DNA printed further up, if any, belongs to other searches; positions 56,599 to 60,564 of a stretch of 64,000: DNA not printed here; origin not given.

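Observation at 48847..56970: A shared ~70-aa C-terminal domain ending in Glu on four adjacent secreted proteins: candidate second sorting or anchoring tag, distinct from the T9SS CTD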

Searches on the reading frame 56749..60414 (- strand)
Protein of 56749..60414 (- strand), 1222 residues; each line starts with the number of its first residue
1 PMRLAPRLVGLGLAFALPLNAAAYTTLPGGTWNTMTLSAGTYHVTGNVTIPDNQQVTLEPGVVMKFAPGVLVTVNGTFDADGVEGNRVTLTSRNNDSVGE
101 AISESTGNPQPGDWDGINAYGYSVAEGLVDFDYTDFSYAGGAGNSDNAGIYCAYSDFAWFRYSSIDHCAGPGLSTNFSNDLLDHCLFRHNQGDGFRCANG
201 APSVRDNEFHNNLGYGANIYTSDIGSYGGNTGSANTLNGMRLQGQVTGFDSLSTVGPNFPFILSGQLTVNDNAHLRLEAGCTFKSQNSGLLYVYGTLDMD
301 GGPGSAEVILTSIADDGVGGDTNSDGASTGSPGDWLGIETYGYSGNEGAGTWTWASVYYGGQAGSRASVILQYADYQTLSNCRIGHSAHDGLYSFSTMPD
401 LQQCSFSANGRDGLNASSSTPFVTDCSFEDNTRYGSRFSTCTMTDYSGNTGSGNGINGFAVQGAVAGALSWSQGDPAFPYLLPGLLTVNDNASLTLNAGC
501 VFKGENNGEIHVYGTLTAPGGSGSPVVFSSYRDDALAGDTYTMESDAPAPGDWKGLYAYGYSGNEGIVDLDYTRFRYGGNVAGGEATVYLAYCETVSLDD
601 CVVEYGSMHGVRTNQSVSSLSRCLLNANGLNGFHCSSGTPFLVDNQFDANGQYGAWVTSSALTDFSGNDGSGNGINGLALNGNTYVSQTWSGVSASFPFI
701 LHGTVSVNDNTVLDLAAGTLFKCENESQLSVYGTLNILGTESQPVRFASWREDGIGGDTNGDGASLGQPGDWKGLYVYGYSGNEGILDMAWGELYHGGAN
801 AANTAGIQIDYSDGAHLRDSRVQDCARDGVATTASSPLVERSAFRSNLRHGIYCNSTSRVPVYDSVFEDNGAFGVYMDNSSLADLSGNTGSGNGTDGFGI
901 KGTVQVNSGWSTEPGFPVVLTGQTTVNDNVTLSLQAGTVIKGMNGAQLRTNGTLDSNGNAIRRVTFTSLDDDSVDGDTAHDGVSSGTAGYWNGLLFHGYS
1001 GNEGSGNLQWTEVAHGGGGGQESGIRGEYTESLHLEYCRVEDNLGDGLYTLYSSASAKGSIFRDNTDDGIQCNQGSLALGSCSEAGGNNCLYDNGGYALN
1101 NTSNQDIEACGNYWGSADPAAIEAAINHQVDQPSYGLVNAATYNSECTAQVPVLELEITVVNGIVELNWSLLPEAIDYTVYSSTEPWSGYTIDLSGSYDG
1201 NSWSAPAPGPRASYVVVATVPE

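Call 3: search_protein_families(library=pfam, proteins=[window:56749-60414:-], max_evalue=1)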
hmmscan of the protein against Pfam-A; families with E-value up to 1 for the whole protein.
window:56749-60414:- (1222 aa): 3 families
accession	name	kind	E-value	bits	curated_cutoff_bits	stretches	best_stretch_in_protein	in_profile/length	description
PF13229.12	Beta_helix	-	2.3e-35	122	25.9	5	805-944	1-124/158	Right handed beta helix region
PF05048.19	NosD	-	5.8e-17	62.3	23.6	4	802-901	36-134/212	Periplasmic copper-binding protein (NosD)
PF24320.1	DUF7492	-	0.0019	17.9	27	1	270-323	92-144/265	Domain of unknown function (DUF7492)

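Call 4: search_protein_families(library=ncbifam, proteins=[window:56749-60414:-], max_evalue=1)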
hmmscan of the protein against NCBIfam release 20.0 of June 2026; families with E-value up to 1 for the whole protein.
window:56749-60414:- (1222 aa): 1 family
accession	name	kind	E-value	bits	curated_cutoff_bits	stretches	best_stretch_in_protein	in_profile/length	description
TIGR04247.1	NosD_copper_fam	subfamily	0.00016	20.4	300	1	805-901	128-225/377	nitrous oxide reductase family maturation protein NosD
